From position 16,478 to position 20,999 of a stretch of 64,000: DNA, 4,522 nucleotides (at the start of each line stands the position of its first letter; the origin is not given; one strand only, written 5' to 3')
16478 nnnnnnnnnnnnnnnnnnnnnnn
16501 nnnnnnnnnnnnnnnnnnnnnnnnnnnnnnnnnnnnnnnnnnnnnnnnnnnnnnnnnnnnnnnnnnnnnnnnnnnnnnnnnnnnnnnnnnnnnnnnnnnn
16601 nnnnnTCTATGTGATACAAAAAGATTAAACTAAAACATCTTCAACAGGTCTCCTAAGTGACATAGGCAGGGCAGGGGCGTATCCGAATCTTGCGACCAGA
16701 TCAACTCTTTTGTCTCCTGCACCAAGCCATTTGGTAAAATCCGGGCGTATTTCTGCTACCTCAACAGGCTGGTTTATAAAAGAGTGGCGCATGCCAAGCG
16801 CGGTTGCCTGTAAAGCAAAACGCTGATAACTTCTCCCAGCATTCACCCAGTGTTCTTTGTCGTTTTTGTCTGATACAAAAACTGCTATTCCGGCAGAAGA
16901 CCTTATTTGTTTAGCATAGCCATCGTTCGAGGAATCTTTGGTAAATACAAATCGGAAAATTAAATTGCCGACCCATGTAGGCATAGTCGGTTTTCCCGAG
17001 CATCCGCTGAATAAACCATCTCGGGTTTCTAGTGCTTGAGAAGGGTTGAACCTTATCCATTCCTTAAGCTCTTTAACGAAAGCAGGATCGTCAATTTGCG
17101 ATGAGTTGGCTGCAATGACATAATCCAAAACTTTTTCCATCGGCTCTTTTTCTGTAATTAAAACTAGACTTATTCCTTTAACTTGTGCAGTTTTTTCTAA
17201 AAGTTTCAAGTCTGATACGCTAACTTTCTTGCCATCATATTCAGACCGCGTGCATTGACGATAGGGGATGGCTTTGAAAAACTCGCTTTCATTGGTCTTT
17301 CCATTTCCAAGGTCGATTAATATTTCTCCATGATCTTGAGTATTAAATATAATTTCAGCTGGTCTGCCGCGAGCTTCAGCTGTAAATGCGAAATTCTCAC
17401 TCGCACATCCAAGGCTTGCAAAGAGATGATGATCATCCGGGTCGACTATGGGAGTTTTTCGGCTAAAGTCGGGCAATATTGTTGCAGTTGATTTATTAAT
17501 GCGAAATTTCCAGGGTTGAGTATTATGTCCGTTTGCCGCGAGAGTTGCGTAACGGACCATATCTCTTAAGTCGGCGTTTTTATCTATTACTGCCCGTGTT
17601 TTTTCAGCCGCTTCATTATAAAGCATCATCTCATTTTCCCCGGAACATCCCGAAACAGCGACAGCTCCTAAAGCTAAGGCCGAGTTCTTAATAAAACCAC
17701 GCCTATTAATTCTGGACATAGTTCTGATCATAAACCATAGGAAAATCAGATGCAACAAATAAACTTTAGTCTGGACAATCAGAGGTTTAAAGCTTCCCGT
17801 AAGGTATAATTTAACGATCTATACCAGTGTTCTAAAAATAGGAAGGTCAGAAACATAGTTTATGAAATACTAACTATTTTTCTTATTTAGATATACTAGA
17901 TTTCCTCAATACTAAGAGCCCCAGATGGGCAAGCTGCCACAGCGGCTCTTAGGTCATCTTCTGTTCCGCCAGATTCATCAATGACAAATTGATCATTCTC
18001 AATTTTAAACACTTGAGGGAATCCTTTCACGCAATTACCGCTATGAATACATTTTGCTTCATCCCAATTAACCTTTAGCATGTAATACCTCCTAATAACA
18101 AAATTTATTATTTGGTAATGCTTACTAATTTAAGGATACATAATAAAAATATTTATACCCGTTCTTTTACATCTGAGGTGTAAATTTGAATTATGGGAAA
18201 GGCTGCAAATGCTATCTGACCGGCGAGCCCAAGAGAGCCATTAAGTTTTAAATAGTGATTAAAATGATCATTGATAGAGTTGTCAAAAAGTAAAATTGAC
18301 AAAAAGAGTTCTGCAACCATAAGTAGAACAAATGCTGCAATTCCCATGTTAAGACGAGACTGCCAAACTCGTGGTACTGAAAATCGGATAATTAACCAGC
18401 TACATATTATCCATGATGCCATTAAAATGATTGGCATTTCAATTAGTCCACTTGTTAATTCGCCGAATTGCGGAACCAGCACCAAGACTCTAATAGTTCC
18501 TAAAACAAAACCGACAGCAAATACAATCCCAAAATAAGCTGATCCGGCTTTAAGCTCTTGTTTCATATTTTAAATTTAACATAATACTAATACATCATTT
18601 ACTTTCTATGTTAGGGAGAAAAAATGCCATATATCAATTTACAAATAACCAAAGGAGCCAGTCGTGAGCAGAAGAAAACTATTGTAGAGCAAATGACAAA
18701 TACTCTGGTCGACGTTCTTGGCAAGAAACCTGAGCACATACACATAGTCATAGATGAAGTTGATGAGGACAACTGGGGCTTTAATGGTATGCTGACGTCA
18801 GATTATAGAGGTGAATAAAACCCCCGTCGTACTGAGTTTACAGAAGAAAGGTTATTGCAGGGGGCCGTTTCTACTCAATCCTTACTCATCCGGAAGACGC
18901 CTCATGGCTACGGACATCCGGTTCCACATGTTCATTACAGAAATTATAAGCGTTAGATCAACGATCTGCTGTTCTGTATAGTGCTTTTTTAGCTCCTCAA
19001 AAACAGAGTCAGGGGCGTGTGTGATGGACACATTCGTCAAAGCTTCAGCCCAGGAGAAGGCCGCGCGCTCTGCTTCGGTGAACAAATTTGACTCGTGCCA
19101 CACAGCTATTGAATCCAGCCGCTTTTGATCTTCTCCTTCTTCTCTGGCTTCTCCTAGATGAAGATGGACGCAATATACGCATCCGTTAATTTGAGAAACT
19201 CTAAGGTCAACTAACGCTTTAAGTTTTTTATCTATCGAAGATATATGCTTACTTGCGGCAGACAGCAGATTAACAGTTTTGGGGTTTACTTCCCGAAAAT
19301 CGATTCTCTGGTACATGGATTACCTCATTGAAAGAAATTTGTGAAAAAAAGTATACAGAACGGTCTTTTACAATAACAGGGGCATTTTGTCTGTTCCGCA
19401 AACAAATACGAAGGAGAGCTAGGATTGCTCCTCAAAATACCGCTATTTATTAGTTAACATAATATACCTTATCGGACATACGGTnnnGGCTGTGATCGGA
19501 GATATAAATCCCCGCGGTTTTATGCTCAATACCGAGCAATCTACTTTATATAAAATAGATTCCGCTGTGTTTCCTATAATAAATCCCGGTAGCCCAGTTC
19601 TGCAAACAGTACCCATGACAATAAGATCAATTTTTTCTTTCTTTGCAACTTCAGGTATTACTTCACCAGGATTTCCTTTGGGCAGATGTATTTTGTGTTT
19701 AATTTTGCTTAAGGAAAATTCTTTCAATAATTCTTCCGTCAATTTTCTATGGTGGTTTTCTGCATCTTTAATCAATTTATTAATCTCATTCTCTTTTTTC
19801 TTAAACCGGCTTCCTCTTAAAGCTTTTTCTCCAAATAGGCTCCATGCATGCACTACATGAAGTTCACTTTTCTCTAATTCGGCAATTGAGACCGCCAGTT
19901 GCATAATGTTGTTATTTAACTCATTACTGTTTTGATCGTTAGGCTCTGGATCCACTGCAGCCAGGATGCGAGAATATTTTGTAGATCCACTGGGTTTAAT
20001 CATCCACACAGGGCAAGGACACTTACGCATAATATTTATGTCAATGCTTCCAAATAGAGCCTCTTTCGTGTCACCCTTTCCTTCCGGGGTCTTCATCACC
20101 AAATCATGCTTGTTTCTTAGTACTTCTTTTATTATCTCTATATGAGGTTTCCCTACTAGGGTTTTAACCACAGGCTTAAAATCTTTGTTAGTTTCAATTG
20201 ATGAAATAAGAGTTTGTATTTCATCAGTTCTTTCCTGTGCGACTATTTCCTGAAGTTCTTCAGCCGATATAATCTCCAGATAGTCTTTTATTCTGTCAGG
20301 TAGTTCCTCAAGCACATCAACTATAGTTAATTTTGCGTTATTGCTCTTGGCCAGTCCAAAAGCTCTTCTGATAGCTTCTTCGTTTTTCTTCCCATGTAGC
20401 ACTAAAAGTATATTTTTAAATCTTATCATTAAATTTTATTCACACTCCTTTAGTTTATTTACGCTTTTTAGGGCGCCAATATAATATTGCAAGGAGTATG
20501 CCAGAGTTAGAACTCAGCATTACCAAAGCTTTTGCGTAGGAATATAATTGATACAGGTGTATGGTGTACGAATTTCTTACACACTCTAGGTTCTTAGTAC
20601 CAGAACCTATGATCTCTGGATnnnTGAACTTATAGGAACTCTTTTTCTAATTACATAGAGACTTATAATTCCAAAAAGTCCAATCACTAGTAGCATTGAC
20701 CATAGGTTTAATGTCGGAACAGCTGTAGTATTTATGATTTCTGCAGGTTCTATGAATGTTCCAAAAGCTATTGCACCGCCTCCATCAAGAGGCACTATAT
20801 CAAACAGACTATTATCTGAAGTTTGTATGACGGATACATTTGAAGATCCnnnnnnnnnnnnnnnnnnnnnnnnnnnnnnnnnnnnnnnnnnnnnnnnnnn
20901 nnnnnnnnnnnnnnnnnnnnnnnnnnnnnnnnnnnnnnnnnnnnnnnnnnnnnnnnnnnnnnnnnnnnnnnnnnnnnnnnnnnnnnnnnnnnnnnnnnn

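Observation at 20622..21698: YVTN beta-propeller protein with IPTL-CTERM-like sorting signal but no obvious sorting enzyme nearby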

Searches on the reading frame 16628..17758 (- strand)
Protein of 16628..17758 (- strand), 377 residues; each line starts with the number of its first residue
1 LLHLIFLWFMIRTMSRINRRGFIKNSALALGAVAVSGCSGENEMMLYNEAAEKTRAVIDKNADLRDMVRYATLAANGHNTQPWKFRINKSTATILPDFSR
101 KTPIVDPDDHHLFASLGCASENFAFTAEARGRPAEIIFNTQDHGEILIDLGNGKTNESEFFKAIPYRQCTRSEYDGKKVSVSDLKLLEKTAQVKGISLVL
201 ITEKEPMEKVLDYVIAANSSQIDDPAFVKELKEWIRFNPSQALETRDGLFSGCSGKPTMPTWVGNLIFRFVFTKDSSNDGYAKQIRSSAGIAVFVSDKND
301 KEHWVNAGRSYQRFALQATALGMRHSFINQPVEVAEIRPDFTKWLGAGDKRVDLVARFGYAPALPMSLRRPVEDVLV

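Call 61: search_protein_families(library=pfam, proteins=[window:16628-17758:-], max_evalue=0.001)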
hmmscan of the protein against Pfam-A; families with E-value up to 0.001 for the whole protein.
window:16628-17758:- (377 aa): 1 family
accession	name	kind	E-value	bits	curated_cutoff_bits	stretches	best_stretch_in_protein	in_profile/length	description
PF00881.29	Nitroreductase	-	0.00012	22.7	23.5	0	235-360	77-167/167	Nitroreductase family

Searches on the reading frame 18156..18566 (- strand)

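Call 26: search_protein_families(library=ncbifam, proteins=[window:18156-18566:-], max_evalue=0.01)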
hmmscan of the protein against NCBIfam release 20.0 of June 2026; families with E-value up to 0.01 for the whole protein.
window:18156-18566:- (137 aa): 0 families

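Call 27: search_protein_families(library=pfam, proteins=[window:18156-18566:-], max_evalue=1)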
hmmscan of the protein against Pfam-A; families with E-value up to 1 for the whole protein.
window:18156-18566:- (137 aa): 1 family
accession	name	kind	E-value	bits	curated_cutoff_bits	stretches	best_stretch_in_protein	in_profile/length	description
PF05170.20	AsmA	-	0.17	11.1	29.8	1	74-134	10-72/607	AsmA family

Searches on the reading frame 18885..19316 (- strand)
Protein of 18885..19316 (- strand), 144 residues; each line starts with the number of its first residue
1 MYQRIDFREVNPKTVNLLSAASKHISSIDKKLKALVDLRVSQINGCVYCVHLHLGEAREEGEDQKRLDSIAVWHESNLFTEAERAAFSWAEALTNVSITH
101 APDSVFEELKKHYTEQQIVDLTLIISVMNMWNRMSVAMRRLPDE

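Call 61: search_protein_families(library=pfam, proteins=[window:18885-19316:-], max_evalue=0.001)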
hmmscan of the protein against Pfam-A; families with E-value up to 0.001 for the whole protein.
window:18885-19316:- (144 aa): 1 family
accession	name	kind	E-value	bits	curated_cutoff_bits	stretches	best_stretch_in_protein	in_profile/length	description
PF02627.25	CMD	-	1.3e-18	67.2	23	1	26-92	18-84/84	Carboxymuconolactone decarboxylase family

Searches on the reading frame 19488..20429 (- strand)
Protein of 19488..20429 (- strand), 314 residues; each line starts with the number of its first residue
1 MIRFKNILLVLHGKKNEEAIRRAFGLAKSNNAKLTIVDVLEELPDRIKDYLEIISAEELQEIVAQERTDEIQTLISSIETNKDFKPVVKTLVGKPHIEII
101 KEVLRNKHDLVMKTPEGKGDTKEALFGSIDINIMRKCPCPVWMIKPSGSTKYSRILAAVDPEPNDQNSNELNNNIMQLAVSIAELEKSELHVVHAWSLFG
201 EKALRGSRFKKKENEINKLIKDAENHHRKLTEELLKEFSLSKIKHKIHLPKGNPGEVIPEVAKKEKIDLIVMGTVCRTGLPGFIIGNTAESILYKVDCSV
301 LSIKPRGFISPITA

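Call 20: find_encoding_contigs(protein=window:19488-20429:-, flank=10000, max_places=6)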
Protein window:19488-20429:- (314 aa): no gene with exactly this product is on record in the collection.

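Call 39: search_protein_families(library=ncbifam, proteins=[L005:12413-13486:+], max_evalue=10)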
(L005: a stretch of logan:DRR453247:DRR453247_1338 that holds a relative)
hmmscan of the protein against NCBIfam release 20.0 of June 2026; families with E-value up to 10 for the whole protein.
L005:12413-13486:+ (358 aa): 22 families
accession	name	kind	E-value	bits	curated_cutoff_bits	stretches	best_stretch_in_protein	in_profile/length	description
TIGR02276.1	beta_rpt_yvtn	repeat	2.3e-63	209.9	27.85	7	230-271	1-41/42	beta-propeller repeat protein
TIGR03866.1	PQQ_ABC_repeats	subfamily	2.5e-51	174.6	287.3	2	149-304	11-165/310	PQQ-dependent catabolism-associated beta-propeller protein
NF052340.1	hydrazine_beta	equivalog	5.9e-36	124.3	560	4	97-231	35-172/372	hydrazine synthase subunit beta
NF052280.1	7_blade_YncE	equivalog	4.3e-31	107.9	400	4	110-196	231-316/338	7-bladed beta-propeller protein YncE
NF052460.1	L-NosZ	equivalog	1.4e-27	96.4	700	3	160-288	155-282/480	clade III lactonase-type nitrous-oxide reductase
NF052342.1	hydrazine_BC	exception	1.1e-26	93.2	1250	3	139-276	41-180/690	hydrazine synthase subunit beta-gamma fusion subunit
NF048007.1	MmpL3Stblzr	equivalog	1.5e-23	83.6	600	3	31-120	246-334/366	MmpL3/TtfA transport complex stabilizer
NF008258.1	PRK11028.1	equivalog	6.3e-14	51.8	370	2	93-296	34-261/330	6-phosphogluconolactonase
TIGR03907.1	QH_beta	equivalog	2.5e-10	40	223.2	4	151-210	4-64/338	quinohemoprotein amine dehydrogenase subunit beta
NF050136.1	PGL_lacton_Staph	exception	3.9e-07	29.4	500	2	172-296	182-320/341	6-phosphogluconolactonase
NF038117.1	choice_anch_I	subfamily_domain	1.1e-06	27.8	300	3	30-71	72-113/458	choice-of-anchor I family protein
NF053768.1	CIS12_fam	equivalog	3.9e-06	25.8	860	2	41-193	32-182/715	CIS12 family contractile injection system protein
NF038015.2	AztD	exception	5.4e-05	22.1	400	3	105-144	314-353/356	zinc metallochaperone AztD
NF041516.1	PA2928_fam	subfamily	6.5e-05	22.5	70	3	244-296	315-359/376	PA2928 family protein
NF033207.2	midcut_by_XrtH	subfamily_domain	0.00011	22.3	45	1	319-353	32-63/175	midcut-by-XrtH protein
TIGR04174.1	IPTL_CTERM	subfamily_domain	0.011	16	20.5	1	327-353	1-27/27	IPTL-CTERM sorting domain-containing protein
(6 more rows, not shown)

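Call 61: search_protein_families(library=pfam, proteins=[window:19488-20429:-], max_evalue=0.001)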
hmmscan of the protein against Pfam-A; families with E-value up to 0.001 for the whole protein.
window:19488-20429:- (314 aa): 1 family
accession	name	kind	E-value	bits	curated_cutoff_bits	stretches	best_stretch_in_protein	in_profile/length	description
PF00582.32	Usp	-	1.6e-41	142.6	24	2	152-303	2-140/141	Universal stress protein family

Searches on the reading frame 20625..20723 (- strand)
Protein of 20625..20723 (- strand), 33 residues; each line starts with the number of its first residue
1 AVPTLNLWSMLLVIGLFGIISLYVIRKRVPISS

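Call 5: search_protein_families(library=ncbifam, proteins=[window:20625-20723:-], max_evalue=10)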
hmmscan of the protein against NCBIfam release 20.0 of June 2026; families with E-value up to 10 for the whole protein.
seq(33 aa): 3 families
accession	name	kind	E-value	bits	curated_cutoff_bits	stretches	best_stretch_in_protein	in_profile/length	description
NF033207.2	midcut_by_XrtH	subfamily_domain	0.00089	19.4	45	1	1-29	36-64/175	midcut-by-XrtH protein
NF033507.3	Loki-CTERM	subfamily_domain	0.0074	16.5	19.9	1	10-28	6-24/27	Loki-CTERM sorting domain-containing protein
TIGR04174.1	IPTL_CTERM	subfamily_domain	0.057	13.7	20.5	1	2-13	1-12/27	IPTL-CTERM sorting domain-containing protein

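Call 6: search_protein_families(library=pfam, proteins=[window:20625-20723:-], max_evalue=10)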
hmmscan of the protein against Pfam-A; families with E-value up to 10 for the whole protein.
seq(33 aa): 0 families

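Call 38: search_protein_families(library=ncbifam, proteins=[window:20625-20723:-], max_evalue=10)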
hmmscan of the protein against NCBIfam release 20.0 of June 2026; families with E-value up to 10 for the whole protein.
seq(33 aa): 3 families
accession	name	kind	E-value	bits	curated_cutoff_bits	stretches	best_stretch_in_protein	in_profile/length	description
NF033207.2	midcut_by_XrtH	subfamily_domain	0.00089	19.4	45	1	1-29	36-64/175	midcut-by-XrtH protein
NF033507.3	Loki-CTERM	subfamily_domain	0.0074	16.5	19.9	1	10-28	6-24/27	Loki-CTERM sorting domain-containing protein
TIGR04174.1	IPTL_CTERM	subfamily_domain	0.057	13.7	20.5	1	2-13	1-12/27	IPTL-CTERM sorting domain-containing protein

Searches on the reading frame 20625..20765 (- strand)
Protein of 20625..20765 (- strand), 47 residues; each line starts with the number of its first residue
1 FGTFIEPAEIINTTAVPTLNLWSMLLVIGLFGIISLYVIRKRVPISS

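Call 5: search_protein_families(library=ncbifam, proteins=[window:20625-20765:-], max_evalue=10)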
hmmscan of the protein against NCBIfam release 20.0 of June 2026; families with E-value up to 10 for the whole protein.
seq(47 aa): 3 families
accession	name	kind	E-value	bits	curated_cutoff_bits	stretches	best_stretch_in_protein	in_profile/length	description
NF033207.2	midcut_by_XrtH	subfamily_domain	5.8e-05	23.2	45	1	8-42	32-63/175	midcut-by-XrtH protein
NF033507.3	Loki-CTERM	subfamily_domain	0.014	15.6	19.9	1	24-42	6-24/27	Loki-CTERM sorting domain-containing protein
TIGR04174.1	IPTL_CTERM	subfamily_domain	0.13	12.6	20.5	1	16-26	1-11/27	IPTL-CTERM sorting domain-containing protein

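Call 6: search_protein_families(library=pfam, proteins=[window:20625-20765:-], max_evalue=10)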
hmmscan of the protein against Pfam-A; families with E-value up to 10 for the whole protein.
seq(47 aa): 0 families

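Call 24: find_homologous_proteins(query=window:20625-20753:-, max_evalue=10)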
Query seq(43 aa): no candidate shares three 5-residue words with the query. No homologue found.

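Call 74: search_protein_representatives(protein=window:20625-20765:-)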
Query: 47 residues. Proteins with E-value up to 0.001 (for the whole library): 1; up to 1e-10: 0; up to 1e-30: 0. The best 1 are listed.
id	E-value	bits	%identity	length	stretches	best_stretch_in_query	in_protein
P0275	6.9e-05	38.6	-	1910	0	-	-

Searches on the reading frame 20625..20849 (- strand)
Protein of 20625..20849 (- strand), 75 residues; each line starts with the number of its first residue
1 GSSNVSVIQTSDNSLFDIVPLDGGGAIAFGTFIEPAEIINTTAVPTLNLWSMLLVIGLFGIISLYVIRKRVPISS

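Call 34: find_related_loci(query=window:20625-20849:-, collection=metagenome_contigs, flank=10000)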
Query seq(75 aa) (75 aa) in metagenome_contigs; peptide patterns used: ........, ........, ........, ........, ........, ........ (x = any residue, [..] = any of these).
337 stretches matched a pattern; 1 encode a relative of the query (tblastn E <= 1e-3); 1 distinct loci.
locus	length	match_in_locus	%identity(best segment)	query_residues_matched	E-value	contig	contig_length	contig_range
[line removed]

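Call 39: search_protein_families(library=ncbifam, proteins=[L007:449-1522:+], max_evalue=10)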
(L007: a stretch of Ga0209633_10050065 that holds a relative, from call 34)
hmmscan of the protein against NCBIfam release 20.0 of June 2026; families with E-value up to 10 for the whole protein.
L007:449-1522:+ (358 aa): 22 families
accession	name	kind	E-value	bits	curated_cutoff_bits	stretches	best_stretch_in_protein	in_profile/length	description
TIGR02276.1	beta_rpt_yvtn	repeat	4.5e-64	212.2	27.85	7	230-271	1-41/42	beta-propeller repeat protein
TIGR03866.1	PQQ_ABC_repeats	subfamily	4.2e-52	177.1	287.3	2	150-303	12-164/310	PQQ-dependent catabolism-associated beta-propeller protein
NF052340.1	hydrazine_beta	equivalog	2.8e-36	125.4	560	4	97-219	35-159/372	hydrazine synthase subunit beta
NF052280.1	7_blade_YncE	equivalog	4.5e-29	101.3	400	4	110-196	231-316/338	7-bladed beta-propeller protein YncE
NF052460.1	L-NosZ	equivalog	2.8e-28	98.7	700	3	100-237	137-274/480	clade III lactonase-type nitrous-oxide reductase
NF052342.1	hydrazine_BC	exception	2e-27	95.7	1250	4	97-231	41-178/690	hydrazine synthase subunit beta-gamma fusion subunit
NF048007.1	MmpL3Stblzr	equivalog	5.6e-24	85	600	3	11-119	223-333/366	MmpL3/TtfA transport complex stabilizer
NF008258.1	PRK11028.1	equivalog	3.6e-12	46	370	4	218-296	173-261/330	6-phosphogluconolactonase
TIGR03907.1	QH_beta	equivalog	8.2e-09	35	223.2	3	75-154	11-98/338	quinohemoprotein amine dehydrogenase subunit beta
NF035926.1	scyF_NHL_VPEP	equivalog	7.8e-08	31.8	350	4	24-123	164-274/376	scytonemin biosynthesis PEP-CTERM protein ScyF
NF038117.1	choice_anch_I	subfamily_domain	3.7e-07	29.4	300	4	78-118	78-118/458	choice-of-anchor I family protein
NF050136.1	PGL_lacton_Staph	exception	1.3e-06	27.7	500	2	27-123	215-316/341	6-phosphogluconolactonase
NF053768.1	CIS12_fam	equivalog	1.3e-05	24.1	860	2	39-191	30-180/715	CIS12 family contractile injection system protein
NF038015.2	AztD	exception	1.3e-05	24.1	400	3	105-144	314-353/356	zinc metallochaperone AztD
NF041516.1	PA2928_fam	subfamily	1.5e-05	24.5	70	1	76-120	315-362/376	PA2928 family protein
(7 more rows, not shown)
